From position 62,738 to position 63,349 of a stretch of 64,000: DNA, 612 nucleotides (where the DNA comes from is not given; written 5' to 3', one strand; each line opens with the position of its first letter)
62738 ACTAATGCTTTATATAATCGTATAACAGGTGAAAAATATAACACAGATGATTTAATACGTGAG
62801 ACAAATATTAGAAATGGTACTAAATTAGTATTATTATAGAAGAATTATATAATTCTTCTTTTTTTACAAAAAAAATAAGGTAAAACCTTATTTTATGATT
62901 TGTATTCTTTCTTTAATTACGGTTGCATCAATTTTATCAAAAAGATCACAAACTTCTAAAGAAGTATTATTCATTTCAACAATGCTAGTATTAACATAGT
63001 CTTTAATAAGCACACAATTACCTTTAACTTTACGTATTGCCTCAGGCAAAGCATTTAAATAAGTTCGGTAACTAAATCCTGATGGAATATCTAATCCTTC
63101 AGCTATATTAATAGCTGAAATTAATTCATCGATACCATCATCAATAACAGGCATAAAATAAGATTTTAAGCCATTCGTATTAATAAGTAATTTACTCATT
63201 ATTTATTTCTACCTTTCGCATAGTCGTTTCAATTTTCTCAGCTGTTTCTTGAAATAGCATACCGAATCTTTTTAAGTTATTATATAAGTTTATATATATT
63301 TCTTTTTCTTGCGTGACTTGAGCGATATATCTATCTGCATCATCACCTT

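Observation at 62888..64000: Convergent minus-strand cluster of roughly 100-aa WXG100-like proteins abutting the locus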

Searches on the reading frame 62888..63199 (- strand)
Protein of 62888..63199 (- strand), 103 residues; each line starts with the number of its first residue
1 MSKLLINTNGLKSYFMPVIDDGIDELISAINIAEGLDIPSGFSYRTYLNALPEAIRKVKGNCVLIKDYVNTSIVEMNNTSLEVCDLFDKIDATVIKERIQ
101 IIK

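Call 7: search_protein_families(library=pfam, max_evalue=1, proteins=[window:62888-63199:-])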
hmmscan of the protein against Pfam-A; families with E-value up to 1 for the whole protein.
window:62888-63199:- (103 aa): 1 family
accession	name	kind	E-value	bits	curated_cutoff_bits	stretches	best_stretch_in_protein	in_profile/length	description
PF10451.15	Stn1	-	0.017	14.6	21.5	0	48-90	109-152/252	Telomere regulation protein Stn1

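Call 8: search_protein_families(library=ncbifam, max_evalue=1, proteins=[window:62888-63199:-])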
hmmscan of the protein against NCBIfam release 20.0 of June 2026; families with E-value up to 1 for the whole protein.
window:62888-63199:- (103 aa): 3 families
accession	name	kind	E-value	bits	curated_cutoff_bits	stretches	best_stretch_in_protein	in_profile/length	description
NF004592.0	PRK05928.4-1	equivalog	0.019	14.5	332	1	55-102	123-170/237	uroporphyrinogen-III synthase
NF005565.0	PRK07235.1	subfamily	0.026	13.2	545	1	57-96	87-126/506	amidase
NF001968.0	PRK00750.1-2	equivalog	0.05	12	648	1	28-73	267-312/528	lysine--tRNA ligase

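Call 25: find_homologous_proteins(query=window:62888-63199:-, max_evalue=0.01)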
Query window:62888-63199:- (103 aa): 4 proteins with E <= 0.01 among 7 candidates.
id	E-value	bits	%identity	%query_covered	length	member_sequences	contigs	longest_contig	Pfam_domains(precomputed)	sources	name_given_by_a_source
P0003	2.8e-59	215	100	100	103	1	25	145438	-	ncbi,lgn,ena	-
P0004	1.2e-38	149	69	100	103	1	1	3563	-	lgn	-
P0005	7.1e-38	147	68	100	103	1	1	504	-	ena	-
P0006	6.4e-32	127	64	100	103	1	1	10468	-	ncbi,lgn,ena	-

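Call 26: find_encoding_contigs(protein=P0006, flank=10000, max_places=3)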
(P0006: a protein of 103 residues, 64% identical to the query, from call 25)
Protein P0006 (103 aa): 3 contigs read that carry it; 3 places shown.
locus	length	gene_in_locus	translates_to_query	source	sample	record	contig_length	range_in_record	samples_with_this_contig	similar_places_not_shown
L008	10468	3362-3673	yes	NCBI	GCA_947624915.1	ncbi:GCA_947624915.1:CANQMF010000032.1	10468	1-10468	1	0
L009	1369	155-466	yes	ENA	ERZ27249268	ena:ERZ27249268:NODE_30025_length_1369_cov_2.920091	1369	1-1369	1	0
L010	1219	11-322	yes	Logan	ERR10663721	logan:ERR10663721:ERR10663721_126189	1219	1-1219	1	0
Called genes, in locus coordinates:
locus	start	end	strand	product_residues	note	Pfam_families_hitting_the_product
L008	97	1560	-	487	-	PF09547:SpoIVA_ATPase, PF20438:SpoIVA_middle, PF20439:SpoIVA_C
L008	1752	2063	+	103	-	PF06013:WXG100 (weak)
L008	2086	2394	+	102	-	-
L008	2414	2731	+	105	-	-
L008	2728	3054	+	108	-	-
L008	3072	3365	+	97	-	-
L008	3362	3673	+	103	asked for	-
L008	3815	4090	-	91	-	-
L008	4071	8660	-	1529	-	PF00498:FHA (weak), PF01580:FtsK_SpoIIIE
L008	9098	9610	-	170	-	-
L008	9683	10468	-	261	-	?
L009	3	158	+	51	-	?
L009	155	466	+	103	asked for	-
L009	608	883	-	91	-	-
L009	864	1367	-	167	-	?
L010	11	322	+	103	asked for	-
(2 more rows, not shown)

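Call 27: find_encoding_contigs(protein=P0004, flank=10000, max_places=3)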
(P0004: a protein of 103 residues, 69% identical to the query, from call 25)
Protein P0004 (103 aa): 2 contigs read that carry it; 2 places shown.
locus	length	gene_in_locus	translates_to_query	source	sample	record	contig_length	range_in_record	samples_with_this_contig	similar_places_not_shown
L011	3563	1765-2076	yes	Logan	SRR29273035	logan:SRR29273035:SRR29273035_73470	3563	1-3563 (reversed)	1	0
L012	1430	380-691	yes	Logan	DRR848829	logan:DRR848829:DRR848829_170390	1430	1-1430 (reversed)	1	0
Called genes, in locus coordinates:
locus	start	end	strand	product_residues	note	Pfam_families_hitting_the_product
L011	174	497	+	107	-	-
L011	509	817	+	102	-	-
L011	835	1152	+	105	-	-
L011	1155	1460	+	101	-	-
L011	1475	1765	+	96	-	-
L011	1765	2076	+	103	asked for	-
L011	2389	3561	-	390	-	?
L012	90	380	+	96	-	-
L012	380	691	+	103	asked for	-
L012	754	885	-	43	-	-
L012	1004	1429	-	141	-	?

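Call 28: list_cluster_members(proteins=[P0003, P0006, P0002])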
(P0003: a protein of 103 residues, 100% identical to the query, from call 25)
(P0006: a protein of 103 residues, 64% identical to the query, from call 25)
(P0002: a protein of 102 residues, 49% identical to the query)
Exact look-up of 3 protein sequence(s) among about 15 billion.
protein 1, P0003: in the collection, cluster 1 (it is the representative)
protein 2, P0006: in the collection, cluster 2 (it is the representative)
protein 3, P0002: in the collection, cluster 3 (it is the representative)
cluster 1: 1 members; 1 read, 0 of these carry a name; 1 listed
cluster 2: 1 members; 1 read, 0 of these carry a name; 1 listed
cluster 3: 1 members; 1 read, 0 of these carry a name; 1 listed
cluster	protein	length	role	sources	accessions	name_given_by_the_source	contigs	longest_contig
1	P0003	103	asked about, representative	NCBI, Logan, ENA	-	-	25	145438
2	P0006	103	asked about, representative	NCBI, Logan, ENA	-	-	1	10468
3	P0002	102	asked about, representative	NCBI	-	-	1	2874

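Call 43: search_solved_structures(query=A7, max_evalue=5)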
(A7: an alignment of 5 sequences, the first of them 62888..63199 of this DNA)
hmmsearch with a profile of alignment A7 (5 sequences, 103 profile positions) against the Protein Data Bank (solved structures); distinct sequences matched with E-value up to 5: 3.
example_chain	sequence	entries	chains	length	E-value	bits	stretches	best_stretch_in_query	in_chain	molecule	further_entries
7vlm_A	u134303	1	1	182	0.51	13.7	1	14-58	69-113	H2C7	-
3lll_A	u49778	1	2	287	0.97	12.8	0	48-85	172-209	Protein kinase C and casein kinase substrate in neurons protein 2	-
7nmq_A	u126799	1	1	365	0.97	12.8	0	43-91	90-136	Hemolysin BL lytic component L1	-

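Call 53: predict_structure(alignment_id=A9)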
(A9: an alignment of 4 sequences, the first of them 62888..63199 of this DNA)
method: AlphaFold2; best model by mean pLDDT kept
length: 103 residues; sequences in the alignment: 4
mean_pLDDT: 54.1   pTM: 0.35
mean pLDDT of the five models: 54.1, 46.4, 46.0, 42.8, 42.2
residues with pLDDT >= 90: 0; 70-90: 0; 50-70: 69; < 50: 34
segments of 3 or more residues with pLDDT < 50: 1-12, 35-38, 72-76, 92-96, 98-103
pLDDT, mean of each block of 10 residues (from residue 1): 39 51 58 49 59 65 62 50 62 49 48
secondary structure, 60 per line:
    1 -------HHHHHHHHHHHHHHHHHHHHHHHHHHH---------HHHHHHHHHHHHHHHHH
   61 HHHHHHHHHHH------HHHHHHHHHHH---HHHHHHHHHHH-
elements in order: H8-34 H44-71 H78-88 H92-102

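Call 59: fold_search(model_id=the predicted structure, library=pdb)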
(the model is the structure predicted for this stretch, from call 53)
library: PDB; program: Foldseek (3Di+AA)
matches with E <= 10: 89; with E <= 0.001: 0
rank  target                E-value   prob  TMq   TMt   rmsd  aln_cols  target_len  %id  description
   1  8rz0_E                1.7e+00  0.13  0.32  0.30   7.8        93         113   17  Synthetic immunogen RH5-34EM bound to monoclonal antibody R5.016 (released 2024-07-17)
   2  9c3h_SB               2.4e+00  0.54  0.60  0.30   4.5        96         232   12  Structure of the CNOT3-bound human 80S ribosome with tRNA-ARG in the P-site. (released 2024-12-04)
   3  4cvt                  3.1e+00  0.13  0.43  0.30  17.5       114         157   14  Structure of Apobacterioferritin Y58F variant (released 2014-08-20)
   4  3j9w_AT               3.1e+00  0.08  0.28  0.33   9.0        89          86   15  Cryo-EM structure of the Bacillus subtilis MifM-stalled ribosome complex (released 2015-04-29)
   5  6jfl_B                4.0e+00  0.09  0.36  0.11  14.3        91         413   18  Nucleotide-free Mitofusin2 (MFN2) (released 2019-11-13)
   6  5d8s_D                4.2e+00  0.03  0.24  0.18  10.1        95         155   20  2.55A resolution structure of BfrB (E85A) from Pseudomonas aeruginosa (released 2015-09-23)
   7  9bxp_A                4.5e+00  0.11  0.45  0.32  16.9       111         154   18  Nanoparticle Crystal Structure of a Thermostabilized Mutant of an As-Isolated FtnA (Ferritin) from Pseudomonas aerugin (released 2025-11-26)
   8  5zur_A                4.5e+00  0.03  0.22  0.15  15.1       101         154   17  Achromobacter Dh1f Bacterioferritin (released 2018-09-05)
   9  8sqo                  4.8e+00  0.07  0.31  0.22  10.0        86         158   15  Crystal Structure of Bacterioferritin (Bfr) from Brucella abortus (magnesium bound, F16L mutant) (released 2023-05-17)
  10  9c3i_S                5.1e+00  0.28  0.59  0.30   4.6        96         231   12  Rebuilt CNOT3/tRNA-LEU structure (released 2024-12-04)
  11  8rz1_D                5.1e+00  0.08  0.35  0.35   7.0        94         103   18  Synthetic immunogen RH5-34EM bound to monoclonal antibody R5.034 (released 2024-07-17)
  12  2vxi_A                5.1e+00  0.05  0.31  0.22  16.0       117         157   14  The binding of heme and zinc in Escherichia coli Bacterioferritin (released 2008-11-04)
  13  5zur_B                5.1e+00  0.02  0.22  0.15  15.1       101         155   17  Achromobacter Dh1f Bacterioferritin (released 2018-09-05)
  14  6nlj_A                5.1e+00  0.02  0.18  0.13  14.0        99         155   19  1.65 A resolution structure of Apo BfrB from Pseudomonas aeruginosa in complex with a protein-protein interaction inhi (released 2019-05-08)
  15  4toc_A                5.4e+00  0.03  0.25  0.18  10.1        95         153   20  2.25A resolution structure of Iron Bound BfrB (Q151L) from Pseudomonas aeruginosa (released 2015-02-11)
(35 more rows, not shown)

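Call 61: find_related_loci(query=A7, collection=genome_contigs, flank=10000)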
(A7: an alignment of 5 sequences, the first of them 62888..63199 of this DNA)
Query A7 (103 aa) in genome_contigs; peptide patterns used: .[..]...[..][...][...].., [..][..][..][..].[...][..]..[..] (x = any residue, [..] = any of these).
47 stretches matched a pattern, but none encodes a relative of the query by tblastn (E <= 1e-3).

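Call 62: search_protein_families(library=phrogs, max_evalue=0.01, proteins=[window:62888-63199:-])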
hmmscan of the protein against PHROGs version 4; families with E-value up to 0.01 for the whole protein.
window:62888-63199:- (103 aa): 0 families

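Call 81: search_protein_families(library=pfam, max_evalue=0.1, proteins=[L008:1752-2063:+, L011:174-497:+, L008:2086-2394:+, L011:509-817:+, L008:2414-2731:+, L011:835-1152:+, L011:1155-1460:+])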
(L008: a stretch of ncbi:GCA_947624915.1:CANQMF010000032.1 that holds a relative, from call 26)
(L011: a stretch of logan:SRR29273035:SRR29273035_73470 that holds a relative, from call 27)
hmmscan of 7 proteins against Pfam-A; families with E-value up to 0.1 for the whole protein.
L008:1752-2063:+ (103 aa): 8 families
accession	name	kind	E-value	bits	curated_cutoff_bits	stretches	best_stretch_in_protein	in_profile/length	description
PF06013.18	WXG100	-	1.2e-06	29.1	27.3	1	12-86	9-83/86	Proteins of 100 residues with WXG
PF06160.17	EzrA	-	0.00099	18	39.6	1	28-92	75-139/557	Septation ring formation regulator, EzrA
PF03961.19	FapA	-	0.02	14.9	31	1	3-95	146-237/272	Flagellar Assembly Protein A beta solenoid domain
PF09660.15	DUF2397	-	0.023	13.9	28.5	1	20-91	119-181/483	Protein of unknown function (DUF2397)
PF10473.14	CENP-F_leu_zip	-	0.039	14.5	34.5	1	48-92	53-97/140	Leucine-rich repeats of kinetochore protein Cenp-F/LEK1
PF22041.1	GST_C_7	-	0.043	14.2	27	1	35-88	29-82/140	Glutathione S-transferase, C-terminal domain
PF18652.6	Adhesin_P1_N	-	0.045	14.5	27.1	1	49-92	38-82/106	Adhesin P1 N-terminal domain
PF24850.1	CC_BshC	-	0.053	13.8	27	1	38-98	28-88/159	Bacillithiol biosynthesis BshC, C-terminal coiled-coil domain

L011:174-497:+ (107 aa): 2 families
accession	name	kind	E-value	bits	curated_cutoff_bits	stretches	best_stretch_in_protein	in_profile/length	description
PF17078.10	SHE3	-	0.015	15.5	30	1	33-106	135-207/228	SWI5-dependent HO expression protein 3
PF24746.1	DUF7694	-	0.034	14.4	27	1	54-105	7-55/66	Domain of unknown function (DUF7694)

L008:2086-2394:+ (102 aa): 0 families

L011:509-817:+ (102 aa): 3 families
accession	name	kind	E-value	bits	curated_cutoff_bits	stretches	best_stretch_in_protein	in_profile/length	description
PF06013.18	WXG100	-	0.024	15.3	27.3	0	26-72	19-68/86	Proteins of 100 residues with WXG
PF05811.18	DUF842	-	0.028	14.6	25.1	1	52-90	38-76/131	Eukaryotic protein of unknown function (DUF842)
PF07889.17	DUF1664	-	0.05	14.1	34.6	0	58-93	44-79/124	Protein of unknown function (DUF1664)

L008:2414-2731:+ (105 aa): 17 families
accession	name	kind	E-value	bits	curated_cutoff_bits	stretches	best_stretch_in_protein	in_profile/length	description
PF25034.1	Spectrin_SYNE1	-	0.0032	17.6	35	1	44-90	17-64/188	Nesprin-1, spectrin repeats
PF05377.16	FlaC_arch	-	0.0041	17.9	27.8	0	65-95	9-39/55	Flagella accessory protein C (FlaC)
PF08702.15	Fib_alpha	-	0.012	16.3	29.9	1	8-94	44-126/143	Fibrinogen alpha/beta chain family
PF09177.16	STX6_10_61_N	-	0.013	16.4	29.4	1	43-102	15-76/99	Syntaxin 6/10/61, N-terminal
PF17315.7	FMP23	-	0.015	16.5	27.6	1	18-80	12-72/118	Found in mitochondrial proteome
PF14804.11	Jag_N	-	0.016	16.1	25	1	73-99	8-34/50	Jag N-terminus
PF23116.1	HHD_RTEL1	-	0.016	16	27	1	20-68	4-50/102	RTEL1, HHD domain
PF11527.13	ARL2_Bind_BART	-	0.028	15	23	1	24-83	29-88/116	The ARF-like 2 binding protein BART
PF20117.4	DUF6507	-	0.031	15.3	25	1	8-82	15-91/120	Family of unknown function (DUF6507)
PF01442.23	Apolipoprotein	-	0.031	14.4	90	1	21-87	100-153/190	Apolipoprotein A1/A4/E domain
PF03885.18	DUF327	-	0.045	14.2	25.8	0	15-60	62-111/143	Protein of unknown function (DUF327)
PF13102.12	Phage_int_SAM_5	-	0.066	14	22.3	0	47-92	4-49/98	Phage integrase SAM-like domain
PF18683.7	ChiW_Ig_like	-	0.067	13.7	27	1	45-78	69-101/106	Chitinase W immunoglobulin-like domain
PF07464.16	ApoLp-III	-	0.069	13.7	36.3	1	10-89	48-124/146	Apolipophorin-III precursor (apoLp-III)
PF08780.16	NTase_sub_bind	-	0.079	13.4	31.8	0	37-79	5-49/126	Nucleotidyltransferase substrate binding protein like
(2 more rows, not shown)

L011:835-1152:+ (105 aa): 8 families
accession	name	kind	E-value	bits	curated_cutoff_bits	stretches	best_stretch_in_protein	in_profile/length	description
PF11727.13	ISG65-75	-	0.0052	16.5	25.1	1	10-83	58-131/281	Invariant surface glycoprotein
PF11527.13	ARL2_Bind_BART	-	0.047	14.3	23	1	23-62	28-67/116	The ARF-like 2 binding protein BART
PF10643.14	Cytochrome-c551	-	0.051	13.5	27.1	1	24-61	128-166/216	Photosystem P840 reaction-centre cytochrome c-551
PF10191.15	COG7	-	0.058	12.1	33.9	1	16-86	543-613/772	Golgi complex component 7 (COG7)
PF19840.4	DUF6317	-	0.062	14.5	27.4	1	10-87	11-86/100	Family of unknown function (DUF6317)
PF04048.20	Sec8_N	-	0.065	13.6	26.8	1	15-90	42-110/142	Exocyst complex component Sec8 N-terminal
PF25195.1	DPC2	-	0.078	13.8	70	1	22-62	16-56/105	Diatom pyrenoid component 2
PF18593.6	CdiI_2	-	0.09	14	26.7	0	36-92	15-70/91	CdiI immunity protein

L011:1155-1460:+ (101 aa): 7 families
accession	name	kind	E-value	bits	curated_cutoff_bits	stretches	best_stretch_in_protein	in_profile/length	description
PF24922.1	ACBP4_C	-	0.0064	17.2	31.2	1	47-100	18-67/105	Acyl-CoA-binding domain-containing protein 4-6, C-terminal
PF14942.11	Muted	-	0.0086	16.7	26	1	51-96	31-79/146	Organelle biogenesis, Muted-like protein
PF14677.12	FANCI_S3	-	0.011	15.8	25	1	43-94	46-99/216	FANCI solenoid 3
PF08287.16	DASH_Spc19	-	0.023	15.1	26.3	0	22-96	9-81/155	Spc19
PF01540.21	Lipoprotein_7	-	0.038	14.9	24.1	1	29-100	6-74/112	Adhesin lipoprotein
PF04136.21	COG3_N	-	0.046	14.1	27.9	1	4-67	3-67/147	Conserved oligomeric Golgi complex subunit 3, N-terminal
PF08702.15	Fib_alpha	-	0.076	13.6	29.9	0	17-94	36-114/143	Fibrinogen alpha/beta chain family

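Call 82: search_protein_families(library=ncbifam, max_evalue=0.1, proteins=[L008:1752-2063:+, L011:174-497:+, L008:2086-2394:+, L011:509-817:+, L008:2414-2731:+, L011:835-1152:+, L011:1155-1460:+])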
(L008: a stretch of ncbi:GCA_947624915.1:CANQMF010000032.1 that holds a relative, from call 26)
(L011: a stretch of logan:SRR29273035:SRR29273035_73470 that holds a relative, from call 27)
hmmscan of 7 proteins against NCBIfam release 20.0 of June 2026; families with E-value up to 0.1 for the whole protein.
L008:1752-2063:+ (103 aa): 6 families
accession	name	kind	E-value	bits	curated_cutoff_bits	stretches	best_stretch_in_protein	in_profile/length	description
NF035934.1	ESAT6_2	subfamily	2.2e-09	37.4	100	1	9-92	7-90/96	pore-forming ESAT-6 family protein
TIGR03930.1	WXG100_ESAT6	subfamily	4.7e-06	26.7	44.85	1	7-90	4-87/90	WXG100 family type VII secretion target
NF049873.2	cytotoxin_MakE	exception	0.014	14.4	360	1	18-93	74-149/352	alpha-pore-forming cytotoxin subunit MakE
NF041499.3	MobP3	subfamily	0.033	13.8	150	1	45-92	254-301/315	MobP3 family relaxase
NF009343.0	PRK12703.1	equivalog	0.051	12.4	434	1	32-101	41-108/339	tRNA (cytidine(56)-2'-O)-methyltransferase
NF006598.0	PRK09135.1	equivalog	0.068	12.7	288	1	19-62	72-115/249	pteridine reductase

L011:174-497:+ (107 aa): 3 families
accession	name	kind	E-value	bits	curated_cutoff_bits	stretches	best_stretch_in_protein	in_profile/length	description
NF035934.1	ESAT6_2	subfamily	1.2e-07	31.9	100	1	17-92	15-90/96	pore-forming ESAT-6 family protein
NF053715.1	TP0584_fam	equivalog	0.0036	16.2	125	1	17-88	386-453/465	TP0584 family protein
TIGR03930.1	WXG100_ESAT6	subfamily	0.02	15.1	44.85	1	7-89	4-86/90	WXG100 family type VII secretion target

L008:2086-2394:+ (102 aa): 1 family
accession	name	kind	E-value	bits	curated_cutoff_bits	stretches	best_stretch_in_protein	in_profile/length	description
NF009276.0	PRK12633.1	equivalog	0.096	12.4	383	1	9-51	14-55/234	flagellar basal body rod modification protein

L011:509-817:+ (102 aa): 2 families
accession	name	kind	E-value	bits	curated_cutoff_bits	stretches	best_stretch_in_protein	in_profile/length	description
TIGR03930.1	WXG100_ESAT6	subfamily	0.012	15.8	44.85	1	28-77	21-73/90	WXG100 family type VII secretion target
NF000908.1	PRK00089.1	equivalog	0.021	14.1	237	1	10-91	56-142/291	GTPase Era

L008:2414-2731:+ (105 aa): 3 families
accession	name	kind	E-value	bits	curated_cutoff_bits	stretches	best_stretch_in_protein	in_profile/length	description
TIGR01000.1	bacteriocin_acc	subfamily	0.00029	19.9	258.85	1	8-90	182-264/457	bacteriocin secretion accessory protein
NF011012.0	PRK14440.1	equivalog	0.0059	16.8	103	0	43-82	48-87/90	acylphosphatase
NF041670.1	GvpQ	equivalog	0.042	14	100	0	49-88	28-67/137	gas vesicle protein GvpQ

L011:835-1152:+ (105 aa): 0 families

L011:1155-1460:+ (101 aa): 4 families
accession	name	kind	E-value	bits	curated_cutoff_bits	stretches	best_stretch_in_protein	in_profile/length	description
TIGR00996.1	Mtu_fam_mce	paralog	0.00065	19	140.5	1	16-75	171-228/291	MCE family protein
TIGR02872.1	spore_ytvI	equivalog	0.018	14.5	198.15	1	17-87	81-154/341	sporulation integral membrane protein YtvI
TIGR00293.1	TIGR00293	equivalog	0.061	13.4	53.9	0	5-48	2-45/129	prefoldin subunit alpha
NF004428.0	PRK05771.2-1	equivalog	0.083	11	766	1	20-99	68-146/680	V-type ATP synthase subunit I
